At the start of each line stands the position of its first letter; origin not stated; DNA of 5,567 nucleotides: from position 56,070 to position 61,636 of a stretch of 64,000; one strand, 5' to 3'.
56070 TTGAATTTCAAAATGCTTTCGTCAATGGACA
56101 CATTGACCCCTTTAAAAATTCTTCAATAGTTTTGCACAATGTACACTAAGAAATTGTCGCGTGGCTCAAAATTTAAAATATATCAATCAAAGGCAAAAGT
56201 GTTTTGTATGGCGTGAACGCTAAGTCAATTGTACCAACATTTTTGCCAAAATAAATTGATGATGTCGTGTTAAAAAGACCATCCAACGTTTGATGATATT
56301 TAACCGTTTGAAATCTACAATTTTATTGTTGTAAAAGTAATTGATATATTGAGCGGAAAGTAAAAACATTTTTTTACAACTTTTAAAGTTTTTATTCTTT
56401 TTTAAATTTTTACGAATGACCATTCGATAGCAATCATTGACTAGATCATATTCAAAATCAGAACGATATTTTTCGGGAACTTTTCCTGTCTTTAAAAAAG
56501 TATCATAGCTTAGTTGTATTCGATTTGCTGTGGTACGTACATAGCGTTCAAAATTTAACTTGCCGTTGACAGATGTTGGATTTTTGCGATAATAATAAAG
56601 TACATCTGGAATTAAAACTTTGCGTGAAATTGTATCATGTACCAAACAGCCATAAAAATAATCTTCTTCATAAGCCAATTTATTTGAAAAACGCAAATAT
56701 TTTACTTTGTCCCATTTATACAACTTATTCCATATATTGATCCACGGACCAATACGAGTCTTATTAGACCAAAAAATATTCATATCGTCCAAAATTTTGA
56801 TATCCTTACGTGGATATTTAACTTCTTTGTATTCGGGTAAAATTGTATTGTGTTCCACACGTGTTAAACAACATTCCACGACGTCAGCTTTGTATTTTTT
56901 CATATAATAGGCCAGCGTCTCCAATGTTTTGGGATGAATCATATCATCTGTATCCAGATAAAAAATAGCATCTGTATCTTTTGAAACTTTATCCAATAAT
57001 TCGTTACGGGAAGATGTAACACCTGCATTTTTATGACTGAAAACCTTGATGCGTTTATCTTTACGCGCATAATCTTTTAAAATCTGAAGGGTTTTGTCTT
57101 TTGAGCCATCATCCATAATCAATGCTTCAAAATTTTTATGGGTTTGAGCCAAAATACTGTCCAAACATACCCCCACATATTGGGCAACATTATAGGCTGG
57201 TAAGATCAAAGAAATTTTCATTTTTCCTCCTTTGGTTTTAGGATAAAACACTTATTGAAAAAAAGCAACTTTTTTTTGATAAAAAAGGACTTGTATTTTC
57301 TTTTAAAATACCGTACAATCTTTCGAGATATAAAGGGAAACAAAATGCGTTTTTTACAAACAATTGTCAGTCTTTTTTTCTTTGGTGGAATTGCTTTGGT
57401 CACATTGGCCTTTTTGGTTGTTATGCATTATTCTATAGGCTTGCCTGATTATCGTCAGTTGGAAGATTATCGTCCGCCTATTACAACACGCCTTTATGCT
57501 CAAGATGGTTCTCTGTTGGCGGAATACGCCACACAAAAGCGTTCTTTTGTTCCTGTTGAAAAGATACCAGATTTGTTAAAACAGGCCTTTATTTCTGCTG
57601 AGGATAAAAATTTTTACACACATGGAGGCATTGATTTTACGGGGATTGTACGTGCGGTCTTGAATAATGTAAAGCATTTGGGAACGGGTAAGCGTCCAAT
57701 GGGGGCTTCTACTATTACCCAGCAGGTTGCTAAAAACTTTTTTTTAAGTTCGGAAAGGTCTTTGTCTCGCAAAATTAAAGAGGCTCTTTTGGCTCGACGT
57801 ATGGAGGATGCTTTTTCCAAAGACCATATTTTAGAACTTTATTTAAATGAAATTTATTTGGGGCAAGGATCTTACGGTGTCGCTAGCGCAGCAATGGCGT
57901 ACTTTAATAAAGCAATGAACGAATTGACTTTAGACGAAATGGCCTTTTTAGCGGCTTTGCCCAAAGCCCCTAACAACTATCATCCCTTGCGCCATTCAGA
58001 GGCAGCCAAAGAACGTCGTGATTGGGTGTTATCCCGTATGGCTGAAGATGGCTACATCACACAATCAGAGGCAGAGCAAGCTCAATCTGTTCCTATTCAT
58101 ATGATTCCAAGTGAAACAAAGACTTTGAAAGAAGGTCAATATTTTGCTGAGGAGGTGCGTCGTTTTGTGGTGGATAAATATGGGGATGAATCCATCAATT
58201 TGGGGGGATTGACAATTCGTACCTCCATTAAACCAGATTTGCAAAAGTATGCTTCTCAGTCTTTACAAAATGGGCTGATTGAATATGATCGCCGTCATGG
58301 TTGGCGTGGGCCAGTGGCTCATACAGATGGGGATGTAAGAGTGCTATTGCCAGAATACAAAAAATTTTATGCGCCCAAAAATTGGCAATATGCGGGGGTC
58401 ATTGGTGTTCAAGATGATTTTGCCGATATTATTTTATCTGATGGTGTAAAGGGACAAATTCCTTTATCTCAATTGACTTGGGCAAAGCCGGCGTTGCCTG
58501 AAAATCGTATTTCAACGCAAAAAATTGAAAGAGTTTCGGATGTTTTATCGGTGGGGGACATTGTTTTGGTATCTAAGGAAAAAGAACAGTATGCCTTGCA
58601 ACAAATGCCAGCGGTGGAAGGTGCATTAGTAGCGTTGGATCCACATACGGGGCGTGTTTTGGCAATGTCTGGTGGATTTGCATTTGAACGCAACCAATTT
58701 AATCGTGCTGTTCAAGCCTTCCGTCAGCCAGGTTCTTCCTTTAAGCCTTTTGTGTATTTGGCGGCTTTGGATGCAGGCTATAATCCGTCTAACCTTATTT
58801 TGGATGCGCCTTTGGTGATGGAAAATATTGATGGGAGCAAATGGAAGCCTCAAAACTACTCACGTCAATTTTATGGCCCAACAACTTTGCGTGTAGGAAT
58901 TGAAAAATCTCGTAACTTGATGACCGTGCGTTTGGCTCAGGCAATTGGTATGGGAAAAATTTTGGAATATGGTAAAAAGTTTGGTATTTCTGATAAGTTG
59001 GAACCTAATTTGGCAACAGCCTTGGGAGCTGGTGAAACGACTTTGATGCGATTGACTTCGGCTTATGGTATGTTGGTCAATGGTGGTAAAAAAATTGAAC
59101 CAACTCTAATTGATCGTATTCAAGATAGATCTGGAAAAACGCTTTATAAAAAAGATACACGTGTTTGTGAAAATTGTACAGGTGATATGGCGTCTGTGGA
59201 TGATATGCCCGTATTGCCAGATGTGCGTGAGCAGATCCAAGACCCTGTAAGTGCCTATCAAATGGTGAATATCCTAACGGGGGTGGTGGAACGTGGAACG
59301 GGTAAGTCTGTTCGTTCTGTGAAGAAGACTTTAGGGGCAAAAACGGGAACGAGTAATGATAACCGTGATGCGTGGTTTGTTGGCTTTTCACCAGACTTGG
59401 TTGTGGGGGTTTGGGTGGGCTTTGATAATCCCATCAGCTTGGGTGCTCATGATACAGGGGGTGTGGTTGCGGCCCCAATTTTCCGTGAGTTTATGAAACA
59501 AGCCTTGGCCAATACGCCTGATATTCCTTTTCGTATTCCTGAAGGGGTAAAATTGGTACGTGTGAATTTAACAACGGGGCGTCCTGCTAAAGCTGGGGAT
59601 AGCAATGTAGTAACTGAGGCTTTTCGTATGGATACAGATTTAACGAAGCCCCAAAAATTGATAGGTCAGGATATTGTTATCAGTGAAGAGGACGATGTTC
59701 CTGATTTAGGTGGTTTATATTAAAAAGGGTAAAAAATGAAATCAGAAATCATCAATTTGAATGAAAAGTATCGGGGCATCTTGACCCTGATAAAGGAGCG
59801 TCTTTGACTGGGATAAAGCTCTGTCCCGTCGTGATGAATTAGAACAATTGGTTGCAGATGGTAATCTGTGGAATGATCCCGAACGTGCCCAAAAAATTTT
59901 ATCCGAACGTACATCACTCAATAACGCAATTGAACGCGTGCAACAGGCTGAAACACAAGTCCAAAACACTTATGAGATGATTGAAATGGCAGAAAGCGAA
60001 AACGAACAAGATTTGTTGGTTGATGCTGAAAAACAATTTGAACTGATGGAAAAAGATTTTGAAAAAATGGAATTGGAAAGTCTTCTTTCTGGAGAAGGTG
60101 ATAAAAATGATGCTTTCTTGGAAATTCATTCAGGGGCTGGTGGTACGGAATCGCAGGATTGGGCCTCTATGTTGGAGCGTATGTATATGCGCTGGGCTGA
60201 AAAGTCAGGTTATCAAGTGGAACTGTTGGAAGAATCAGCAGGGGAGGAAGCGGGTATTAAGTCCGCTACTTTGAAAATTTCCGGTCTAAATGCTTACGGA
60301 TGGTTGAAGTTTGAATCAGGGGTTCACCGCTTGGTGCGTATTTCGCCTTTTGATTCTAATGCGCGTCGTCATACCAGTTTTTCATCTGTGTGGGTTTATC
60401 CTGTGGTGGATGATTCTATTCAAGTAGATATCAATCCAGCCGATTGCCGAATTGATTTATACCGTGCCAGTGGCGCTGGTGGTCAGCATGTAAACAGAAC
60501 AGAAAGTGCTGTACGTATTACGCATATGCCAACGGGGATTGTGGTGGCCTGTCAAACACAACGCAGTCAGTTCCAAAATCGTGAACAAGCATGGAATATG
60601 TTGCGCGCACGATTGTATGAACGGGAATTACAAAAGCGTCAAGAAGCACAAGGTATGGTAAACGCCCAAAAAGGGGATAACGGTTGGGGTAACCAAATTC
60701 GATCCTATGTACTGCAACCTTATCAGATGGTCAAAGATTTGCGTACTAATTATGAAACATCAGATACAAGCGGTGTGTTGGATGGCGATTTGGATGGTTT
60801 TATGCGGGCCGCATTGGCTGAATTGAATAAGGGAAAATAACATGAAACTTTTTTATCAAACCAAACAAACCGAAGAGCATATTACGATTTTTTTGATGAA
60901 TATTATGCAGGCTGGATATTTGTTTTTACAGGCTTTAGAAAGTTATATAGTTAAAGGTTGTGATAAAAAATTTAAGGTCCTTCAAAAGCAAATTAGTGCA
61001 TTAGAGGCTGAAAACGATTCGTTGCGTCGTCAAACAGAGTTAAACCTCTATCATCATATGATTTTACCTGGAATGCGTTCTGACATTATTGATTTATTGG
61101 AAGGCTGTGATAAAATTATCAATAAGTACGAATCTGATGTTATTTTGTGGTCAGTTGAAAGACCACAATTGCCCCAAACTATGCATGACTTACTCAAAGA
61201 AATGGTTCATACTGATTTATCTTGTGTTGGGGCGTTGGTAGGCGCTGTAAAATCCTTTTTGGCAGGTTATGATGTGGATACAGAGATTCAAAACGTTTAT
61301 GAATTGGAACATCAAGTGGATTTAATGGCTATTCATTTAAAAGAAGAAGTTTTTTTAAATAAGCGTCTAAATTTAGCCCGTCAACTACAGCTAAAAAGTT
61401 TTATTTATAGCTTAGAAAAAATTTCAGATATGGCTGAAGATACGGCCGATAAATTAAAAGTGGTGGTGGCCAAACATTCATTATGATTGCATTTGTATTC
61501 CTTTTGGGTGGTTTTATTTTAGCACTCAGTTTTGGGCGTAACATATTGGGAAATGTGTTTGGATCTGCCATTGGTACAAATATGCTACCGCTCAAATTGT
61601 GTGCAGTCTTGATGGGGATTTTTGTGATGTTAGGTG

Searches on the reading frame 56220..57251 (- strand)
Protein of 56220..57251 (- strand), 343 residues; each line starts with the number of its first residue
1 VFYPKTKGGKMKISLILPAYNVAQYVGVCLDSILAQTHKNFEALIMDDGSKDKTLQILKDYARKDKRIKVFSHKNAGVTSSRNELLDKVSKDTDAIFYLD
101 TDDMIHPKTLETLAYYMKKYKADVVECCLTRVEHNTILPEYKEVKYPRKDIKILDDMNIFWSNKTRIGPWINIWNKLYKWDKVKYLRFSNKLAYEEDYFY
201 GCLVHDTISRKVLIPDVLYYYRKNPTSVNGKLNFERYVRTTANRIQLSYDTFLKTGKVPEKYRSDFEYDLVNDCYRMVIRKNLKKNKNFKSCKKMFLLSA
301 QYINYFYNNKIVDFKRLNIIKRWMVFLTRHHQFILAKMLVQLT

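Call 81: search_protein_families(library=pfam, proteins=[window:56220-57251:-], max_evalue=0.0001)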
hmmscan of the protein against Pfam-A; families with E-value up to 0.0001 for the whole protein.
window:56220-57251:- (343 aa): 3 families
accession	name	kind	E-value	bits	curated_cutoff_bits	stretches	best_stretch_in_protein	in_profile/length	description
PF00535.33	Glycos_transf_2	-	3.3e-30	105.7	23.3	1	14-142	1-128/168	Glycosyl transferase family 2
PF13641.12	Glyco_tranf_2_3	-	7.8e-12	46.1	27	1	13-207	3-153/230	Glycosyltransferase like family 2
PF10111.15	Glyco_tranf_2_2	-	2.5e-06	27.6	27.3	1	31-115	17-104/276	Glycosyltransferase like family 2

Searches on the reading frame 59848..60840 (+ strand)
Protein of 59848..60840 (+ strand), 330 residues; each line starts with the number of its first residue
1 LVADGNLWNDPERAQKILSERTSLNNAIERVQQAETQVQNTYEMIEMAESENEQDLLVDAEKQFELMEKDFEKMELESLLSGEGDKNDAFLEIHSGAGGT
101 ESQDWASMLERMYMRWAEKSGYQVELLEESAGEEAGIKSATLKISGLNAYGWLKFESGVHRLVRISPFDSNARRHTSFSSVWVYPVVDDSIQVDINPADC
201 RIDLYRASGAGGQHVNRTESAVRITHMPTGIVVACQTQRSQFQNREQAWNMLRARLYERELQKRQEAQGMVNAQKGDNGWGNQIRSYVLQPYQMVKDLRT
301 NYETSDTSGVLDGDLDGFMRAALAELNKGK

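Call 81: search_protein_families(library=pfam, proteins=[window:59848-60840:+], max_evalue=0.0001)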
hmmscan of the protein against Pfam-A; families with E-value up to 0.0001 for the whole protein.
window:59848-60840:+ (330 aa): 2 families
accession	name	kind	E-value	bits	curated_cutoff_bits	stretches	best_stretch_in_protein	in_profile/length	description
PF03462.23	PCRF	-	7e-57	192.8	24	1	2-181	12-194/194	PCRF domain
PF00472.26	RF-1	-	6.2e-42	142.6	35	1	190-299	2-116/116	RF-1 domain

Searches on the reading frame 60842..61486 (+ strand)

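Call 81: search_protein_families(library=pfam, proteins=[window:60842-61486:+], max_evalue=0.0001)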
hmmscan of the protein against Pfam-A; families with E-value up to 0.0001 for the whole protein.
window:60842-61486:+ (214 aa): 1 family
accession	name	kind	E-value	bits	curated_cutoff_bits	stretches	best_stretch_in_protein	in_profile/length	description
PF01865.21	PhoU_div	-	1.3e-28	100.2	24.4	1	6-210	5-213/214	Protein of unknown function DUF47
